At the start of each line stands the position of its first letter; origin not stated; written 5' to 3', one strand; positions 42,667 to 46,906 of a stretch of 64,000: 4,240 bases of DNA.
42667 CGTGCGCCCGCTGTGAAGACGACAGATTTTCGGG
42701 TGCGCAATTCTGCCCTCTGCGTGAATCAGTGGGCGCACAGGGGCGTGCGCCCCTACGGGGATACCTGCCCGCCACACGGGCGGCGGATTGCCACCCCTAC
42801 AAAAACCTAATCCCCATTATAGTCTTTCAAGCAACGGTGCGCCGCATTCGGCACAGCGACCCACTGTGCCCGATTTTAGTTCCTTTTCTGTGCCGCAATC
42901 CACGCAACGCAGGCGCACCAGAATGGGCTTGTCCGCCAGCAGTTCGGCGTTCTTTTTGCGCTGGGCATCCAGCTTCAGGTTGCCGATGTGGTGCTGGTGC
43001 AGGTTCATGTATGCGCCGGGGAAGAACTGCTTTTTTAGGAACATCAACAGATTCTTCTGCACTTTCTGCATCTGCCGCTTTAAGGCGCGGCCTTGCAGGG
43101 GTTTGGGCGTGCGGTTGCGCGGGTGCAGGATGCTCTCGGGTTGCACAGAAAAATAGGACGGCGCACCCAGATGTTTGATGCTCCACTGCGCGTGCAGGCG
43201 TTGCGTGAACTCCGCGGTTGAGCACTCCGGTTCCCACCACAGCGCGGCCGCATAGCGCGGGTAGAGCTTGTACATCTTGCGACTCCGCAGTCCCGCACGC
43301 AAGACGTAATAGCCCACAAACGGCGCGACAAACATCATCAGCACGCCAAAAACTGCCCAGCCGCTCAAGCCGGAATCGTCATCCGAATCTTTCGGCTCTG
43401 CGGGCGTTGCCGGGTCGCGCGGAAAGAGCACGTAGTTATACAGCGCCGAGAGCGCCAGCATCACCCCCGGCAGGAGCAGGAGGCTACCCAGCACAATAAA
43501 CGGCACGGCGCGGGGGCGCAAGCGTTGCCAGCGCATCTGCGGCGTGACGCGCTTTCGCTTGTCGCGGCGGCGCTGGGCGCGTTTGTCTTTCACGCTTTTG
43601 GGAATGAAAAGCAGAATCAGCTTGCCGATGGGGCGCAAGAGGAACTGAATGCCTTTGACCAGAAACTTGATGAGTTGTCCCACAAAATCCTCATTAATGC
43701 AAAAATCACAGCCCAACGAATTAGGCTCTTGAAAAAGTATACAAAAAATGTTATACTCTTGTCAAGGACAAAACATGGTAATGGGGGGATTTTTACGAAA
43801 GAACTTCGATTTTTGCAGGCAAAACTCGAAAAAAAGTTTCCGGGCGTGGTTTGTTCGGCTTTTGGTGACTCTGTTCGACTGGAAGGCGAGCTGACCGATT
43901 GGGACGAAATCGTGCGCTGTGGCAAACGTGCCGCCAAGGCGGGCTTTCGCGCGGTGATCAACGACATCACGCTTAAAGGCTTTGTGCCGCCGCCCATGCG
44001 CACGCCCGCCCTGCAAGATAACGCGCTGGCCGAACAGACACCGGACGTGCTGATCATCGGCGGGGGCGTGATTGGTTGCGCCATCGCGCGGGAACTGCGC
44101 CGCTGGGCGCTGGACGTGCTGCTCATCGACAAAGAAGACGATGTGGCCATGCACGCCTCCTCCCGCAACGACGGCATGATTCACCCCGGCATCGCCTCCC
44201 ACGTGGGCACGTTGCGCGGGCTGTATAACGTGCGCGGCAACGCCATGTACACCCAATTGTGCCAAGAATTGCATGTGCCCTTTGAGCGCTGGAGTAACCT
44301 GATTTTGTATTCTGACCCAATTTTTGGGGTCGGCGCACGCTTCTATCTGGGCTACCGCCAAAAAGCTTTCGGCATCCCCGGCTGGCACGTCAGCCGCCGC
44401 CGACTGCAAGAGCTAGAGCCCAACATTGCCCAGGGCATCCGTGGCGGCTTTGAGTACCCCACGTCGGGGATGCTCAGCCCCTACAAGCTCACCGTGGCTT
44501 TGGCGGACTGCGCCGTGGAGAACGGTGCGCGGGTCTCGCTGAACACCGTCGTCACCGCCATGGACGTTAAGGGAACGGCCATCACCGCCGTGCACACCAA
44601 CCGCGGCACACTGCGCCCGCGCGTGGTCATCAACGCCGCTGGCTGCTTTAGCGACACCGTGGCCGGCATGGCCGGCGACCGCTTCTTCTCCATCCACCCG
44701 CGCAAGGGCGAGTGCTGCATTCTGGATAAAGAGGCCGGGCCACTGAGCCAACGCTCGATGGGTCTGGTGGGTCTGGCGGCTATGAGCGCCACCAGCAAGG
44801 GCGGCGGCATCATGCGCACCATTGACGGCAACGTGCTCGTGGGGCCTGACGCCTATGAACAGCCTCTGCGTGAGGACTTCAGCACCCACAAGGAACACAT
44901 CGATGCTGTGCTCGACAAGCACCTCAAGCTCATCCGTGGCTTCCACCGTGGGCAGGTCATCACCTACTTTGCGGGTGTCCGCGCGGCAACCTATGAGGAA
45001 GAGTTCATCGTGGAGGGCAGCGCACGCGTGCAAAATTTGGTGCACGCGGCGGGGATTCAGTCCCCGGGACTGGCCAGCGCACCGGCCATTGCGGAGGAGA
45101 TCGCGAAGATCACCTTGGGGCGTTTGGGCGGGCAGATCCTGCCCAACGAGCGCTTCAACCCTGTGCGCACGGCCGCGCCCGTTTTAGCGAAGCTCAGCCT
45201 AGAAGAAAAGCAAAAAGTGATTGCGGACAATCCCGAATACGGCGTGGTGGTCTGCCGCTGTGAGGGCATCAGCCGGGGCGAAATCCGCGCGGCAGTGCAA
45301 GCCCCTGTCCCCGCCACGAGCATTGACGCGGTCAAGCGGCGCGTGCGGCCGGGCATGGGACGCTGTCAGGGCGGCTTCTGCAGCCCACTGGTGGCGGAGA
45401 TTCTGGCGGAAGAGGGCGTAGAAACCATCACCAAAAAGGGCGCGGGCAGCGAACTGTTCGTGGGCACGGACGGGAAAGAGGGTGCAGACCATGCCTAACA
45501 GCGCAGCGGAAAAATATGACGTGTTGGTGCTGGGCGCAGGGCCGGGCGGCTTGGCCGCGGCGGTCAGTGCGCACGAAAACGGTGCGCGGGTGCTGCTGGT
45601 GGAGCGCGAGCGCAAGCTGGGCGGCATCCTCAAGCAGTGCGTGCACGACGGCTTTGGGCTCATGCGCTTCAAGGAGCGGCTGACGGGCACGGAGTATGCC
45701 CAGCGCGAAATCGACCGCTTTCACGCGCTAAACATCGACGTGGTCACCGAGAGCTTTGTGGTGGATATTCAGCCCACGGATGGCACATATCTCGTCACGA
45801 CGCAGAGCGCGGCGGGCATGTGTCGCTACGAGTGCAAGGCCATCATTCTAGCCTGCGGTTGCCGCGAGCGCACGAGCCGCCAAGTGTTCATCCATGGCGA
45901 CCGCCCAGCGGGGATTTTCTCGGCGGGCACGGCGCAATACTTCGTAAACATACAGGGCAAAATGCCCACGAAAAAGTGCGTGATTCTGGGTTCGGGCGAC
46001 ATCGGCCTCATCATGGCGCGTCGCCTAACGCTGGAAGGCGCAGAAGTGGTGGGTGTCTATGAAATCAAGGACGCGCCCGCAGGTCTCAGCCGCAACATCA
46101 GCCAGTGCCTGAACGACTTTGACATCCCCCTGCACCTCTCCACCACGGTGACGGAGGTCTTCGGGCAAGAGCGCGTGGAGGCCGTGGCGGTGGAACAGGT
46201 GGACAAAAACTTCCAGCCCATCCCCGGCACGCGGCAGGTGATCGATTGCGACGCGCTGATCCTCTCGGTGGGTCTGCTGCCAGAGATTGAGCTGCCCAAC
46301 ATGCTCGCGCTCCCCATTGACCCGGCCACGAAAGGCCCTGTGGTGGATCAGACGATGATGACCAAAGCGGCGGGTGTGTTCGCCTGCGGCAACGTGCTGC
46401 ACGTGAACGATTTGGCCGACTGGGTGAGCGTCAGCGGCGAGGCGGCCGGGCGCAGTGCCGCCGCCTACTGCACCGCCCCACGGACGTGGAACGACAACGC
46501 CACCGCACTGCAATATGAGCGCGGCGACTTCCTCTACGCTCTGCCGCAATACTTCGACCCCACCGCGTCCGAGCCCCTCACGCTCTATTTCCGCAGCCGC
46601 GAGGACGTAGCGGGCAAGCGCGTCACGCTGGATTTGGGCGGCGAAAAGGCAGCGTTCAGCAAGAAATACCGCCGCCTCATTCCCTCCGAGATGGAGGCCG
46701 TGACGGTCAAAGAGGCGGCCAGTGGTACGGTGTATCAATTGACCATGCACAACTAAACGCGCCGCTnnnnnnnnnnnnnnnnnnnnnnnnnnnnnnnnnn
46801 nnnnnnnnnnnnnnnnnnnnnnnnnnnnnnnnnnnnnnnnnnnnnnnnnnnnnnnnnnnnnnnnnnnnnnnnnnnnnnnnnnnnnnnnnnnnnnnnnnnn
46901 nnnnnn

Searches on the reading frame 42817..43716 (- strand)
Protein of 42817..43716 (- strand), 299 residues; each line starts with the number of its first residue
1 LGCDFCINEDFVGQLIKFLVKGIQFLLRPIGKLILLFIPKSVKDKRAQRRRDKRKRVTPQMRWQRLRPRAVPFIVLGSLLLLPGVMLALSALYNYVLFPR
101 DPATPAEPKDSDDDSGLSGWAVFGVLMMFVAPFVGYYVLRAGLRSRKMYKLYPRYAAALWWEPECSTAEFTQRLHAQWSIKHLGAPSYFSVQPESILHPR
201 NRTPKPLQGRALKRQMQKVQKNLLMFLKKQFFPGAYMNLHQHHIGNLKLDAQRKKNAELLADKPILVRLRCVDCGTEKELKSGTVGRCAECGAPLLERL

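Call 9: search_protein_families(library=pfam, proteins=[window:42817-43716:-])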
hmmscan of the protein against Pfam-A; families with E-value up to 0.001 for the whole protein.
window:42817-43716:- (299 aa): 1 family
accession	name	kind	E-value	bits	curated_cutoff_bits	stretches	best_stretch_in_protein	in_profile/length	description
PF07331.16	TctB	-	0.00025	21.7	29.1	1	63-138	24-93/137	Tripartite tricarboxylate transporter TctB family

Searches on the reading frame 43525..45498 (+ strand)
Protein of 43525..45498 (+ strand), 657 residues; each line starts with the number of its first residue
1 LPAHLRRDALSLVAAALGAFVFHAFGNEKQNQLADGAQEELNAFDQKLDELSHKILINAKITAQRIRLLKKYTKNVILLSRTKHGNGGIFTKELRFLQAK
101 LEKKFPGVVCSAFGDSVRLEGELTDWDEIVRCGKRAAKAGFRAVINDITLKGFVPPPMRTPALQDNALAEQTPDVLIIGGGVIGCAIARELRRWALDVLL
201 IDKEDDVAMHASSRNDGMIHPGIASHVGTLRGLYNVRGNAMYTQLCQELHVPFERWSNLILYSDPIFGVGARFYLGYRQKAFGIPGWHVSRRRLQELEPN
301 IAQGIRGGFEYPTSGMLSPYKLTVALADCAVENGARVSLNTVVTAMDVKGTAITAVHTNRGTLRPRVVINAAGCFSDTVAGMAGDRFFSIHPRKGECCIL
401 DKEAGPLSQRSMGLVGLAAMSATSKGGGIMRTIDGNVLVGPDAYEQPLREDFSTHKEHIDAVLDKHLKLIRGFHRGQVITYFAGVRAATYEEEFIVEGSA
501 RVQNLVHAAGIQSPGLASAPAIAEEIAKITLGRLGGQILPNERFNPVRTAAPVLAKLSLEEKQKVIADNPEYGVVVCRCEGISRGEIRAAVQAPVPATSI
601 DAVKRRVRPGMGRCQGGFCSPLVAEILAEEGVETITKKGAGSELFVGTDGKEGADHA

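Call 9: search_protein_families(library=pfam, proteins=[window:43525-45498:+])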
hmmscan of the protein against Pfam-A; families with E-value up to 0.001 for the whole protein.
window:43525-45498:+ (657 aa): 10 families
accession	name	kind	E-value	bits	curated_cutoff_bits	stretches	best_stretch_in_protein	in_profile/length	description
PF01266.30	DAO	-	9.4e-61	206.7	27.9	1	174-528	1-352/353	FAD dependent oxidoreductase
PF04324.20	Fer2_BFD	-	6.1e-14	52.5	26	1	575-629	1-50/50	BFD-like [2Fe-2S] binding domain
PF13450.12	NAD_binding_8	-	2.3e-07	31.4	21.9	1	177-216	1-40/68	NAD(P)-binding Rossmann-like domain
PF07992.20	Pyr_redox_2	-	5.1e-06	26.6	26.1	1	169-208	138-178/291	Pyridine nucleotide-disulphide oxidoreductase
PF00070.33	Pyr_redox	-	8.1e-06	26.7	22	0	175-207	2-34/82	Pyridine nucleotide-disulphide oxidoreductase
PF05834.18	Lycopene_cycl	-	2.2e-05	24.1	23.4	0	174-207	1-36/380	Lycopene cyclase protein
PF12831.13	FAD_oxidored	-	5.1e-05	23.2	27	0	316-373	84-145/416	FAD dependent oxidoreductase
PF02254.24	TrkA_N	-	0.00026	21.7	23.8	1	175-231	1-56/116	TrkA-N domain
PF13738.12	Pyr_redox_3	-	0.00032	20.5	30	0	176-207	1-33/305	Pyridine nucleotide-disulphide oxidoreductase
PF01494.25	FAD_binding_3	-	0.00099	18.9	22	0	174-360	3-140/349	FAD binding domain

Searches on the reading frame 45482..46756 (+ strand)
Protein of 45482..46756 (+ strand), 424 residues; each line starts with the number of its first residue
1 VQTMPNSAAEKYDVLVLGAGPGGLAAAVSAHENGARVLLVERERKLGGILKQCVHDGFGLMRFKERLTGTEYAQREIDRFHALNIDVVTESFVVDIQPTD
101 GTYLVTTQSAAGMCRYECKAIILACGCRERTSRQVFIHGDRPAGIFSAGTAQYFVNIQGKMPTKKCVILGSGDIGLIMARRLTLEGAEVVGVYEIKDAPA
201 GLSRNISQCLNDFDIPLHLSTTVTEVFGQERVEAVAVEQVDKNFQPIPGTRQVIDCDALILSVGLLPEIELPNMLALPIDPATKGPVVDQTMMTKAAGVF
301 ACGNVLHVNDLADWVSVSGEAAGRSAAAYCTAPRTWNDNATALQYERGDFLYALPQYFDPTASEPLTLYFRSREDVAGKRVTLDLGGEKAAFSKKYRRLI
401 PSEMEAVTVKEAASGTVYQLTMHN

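Call 9: search_protein_families(library=pfam, proteins=[window:45482-46756:+])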
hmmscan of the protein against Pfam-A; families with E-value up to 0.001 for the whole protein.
window:45482-46756:+ (424 aa): 11 families
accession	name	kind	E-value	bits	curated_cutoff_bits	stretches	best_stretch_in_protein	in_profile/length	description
PF07992.20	Pyr_redox_2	-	6.8e-32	111.5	26.1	1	12-306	1-277/291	Pyridine nucleotide-disulphide oxidoreductase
PF12831.13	FAD_oxidored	-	1.1e-11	45.1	27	1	13-50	1-38/416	FAD dependent oxidoreductase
PF13450.12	NAD_binding_8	-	4.8e-11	43.2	21.9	1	16-57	1-42/68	NAD(P)-binding Rossmann-like domain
PF13738.12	Pyr_redox_3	-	1e-10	41.9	30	1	64-303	75-305/305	Pyridine nucleotide-disulphide oxidoreductase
PF03486.20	HI0933_like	-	8.7e-09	35.6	50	1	13-48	2-37/244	HI0933-like protein Rossmann domain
PF00890.30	FAD_binding_2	-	1.5e-08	34.7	20.4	1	13-48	1-36/414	FAD binding domain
PF00070.33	Pyr_redox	-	1.7e-08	35.3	22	0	166-238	2-80/82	Pyridine nucleotide-disulphide oxidoreductase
PF01266.30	DAO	-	1.6e-06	28.3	27.9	0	13-47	1-35/353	FAD dependent oxidoreductase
PF01494.25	FAD_binding_3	-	5.5e-05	23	22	1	11-45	1-35/349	FAD binding domain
PF01946.23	Thi4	-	0.0002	21.1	26.2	0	11-48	17-55/235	Thi4 family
PF01134.28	GIDA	-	0.00032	20.3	22.1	1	13-88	1-67/391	Glucose inhibited division protein A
